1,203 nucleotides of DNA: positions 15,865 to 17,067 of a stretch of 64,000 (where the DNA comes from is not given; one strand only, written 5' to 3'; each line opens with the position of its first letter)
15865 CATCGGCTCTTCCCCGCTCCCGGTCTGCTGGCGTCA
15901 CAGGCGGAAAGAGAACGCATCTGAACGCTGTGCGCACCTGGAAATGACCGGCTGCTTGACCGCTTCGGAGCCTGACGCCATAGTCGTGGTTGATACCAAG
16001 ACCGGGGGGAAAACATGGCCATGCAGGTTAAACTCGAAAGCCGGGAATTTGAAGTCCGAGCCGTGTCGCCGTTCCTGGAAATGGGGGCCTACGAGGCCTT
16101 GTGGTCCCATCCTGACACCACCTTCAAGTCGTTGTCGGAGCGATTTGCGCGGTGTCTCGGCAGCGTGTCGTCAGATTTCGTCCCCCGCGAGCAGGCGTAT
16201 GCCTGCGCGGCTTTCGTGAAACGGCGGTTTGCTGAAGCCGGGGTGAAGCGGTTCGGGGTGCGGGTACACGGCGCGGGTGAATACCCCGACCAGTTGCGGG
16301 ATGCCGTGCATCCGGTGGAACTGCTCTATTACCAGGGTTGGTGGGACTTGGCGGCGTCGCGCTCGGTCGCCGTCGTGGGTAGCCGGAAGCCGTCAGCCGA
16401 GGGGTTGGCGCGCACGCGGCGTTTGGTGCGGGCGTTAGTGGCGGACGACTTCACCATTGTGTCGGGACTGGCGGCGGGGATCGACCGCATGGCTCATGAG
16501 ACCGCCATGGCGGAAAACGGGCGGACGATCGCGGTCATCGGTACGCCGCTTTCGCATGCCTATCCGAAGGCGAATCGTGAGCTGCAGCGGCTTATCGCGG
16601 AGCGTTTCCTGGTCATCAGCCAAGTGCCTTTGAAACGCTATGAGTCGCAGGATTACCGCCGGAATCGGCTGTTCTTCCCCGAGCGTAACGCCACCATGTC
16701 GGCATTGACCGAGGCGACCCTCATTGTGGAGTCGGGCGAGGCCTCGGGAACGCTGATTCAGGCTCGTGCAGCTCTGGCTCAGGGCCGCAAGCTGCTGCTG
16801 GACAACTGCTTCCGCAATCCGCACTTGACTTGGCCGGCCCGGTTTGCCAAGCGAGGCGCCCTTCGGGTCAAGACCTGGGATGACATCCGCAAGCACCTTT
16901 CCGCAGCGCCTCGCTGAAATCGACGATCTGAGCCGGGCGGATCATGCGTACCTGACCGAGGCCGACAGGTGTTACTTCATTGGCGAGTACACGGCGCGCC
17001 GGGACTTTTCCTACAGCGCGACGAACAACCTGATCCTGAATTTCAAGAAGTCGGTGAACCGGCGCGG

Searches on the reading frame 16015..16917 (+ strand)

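Call 52: search_protein_families(library=pfam, proteins=[window:16015-16917:+], max_evalue=0.0001)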
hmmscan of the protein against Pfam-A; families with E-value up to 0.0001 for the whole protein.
window:16015-16917:+ (300 aa): 1 family
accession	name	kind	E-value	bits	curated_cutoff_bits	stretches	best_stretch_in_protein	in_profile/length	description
PF02481.21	DNA_processg_A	-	6.3e-53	179.5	29.6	1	82-285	9-210/212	DNA recombination-mediator protein A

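Call 74: search_protein_families(library=padloc, proteins=[window:16015-16917:+], max_evalue=0.001)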
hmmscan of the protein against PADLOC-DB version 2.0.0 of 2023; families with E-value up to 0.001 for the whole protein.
window:16015-16917:+ (300 aa): 3 families
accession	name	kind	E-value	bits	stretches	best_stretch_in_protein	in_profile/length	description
PDLC03961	ShosA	-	7.7e-92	305.8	1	20-297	19-295/303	-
PDLC03927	PsyrA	-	2.7e-24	84.1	1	88-256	102-265/398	-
PDLC02997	ShosA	-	2e-23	81.2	1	68-258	86-268/327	-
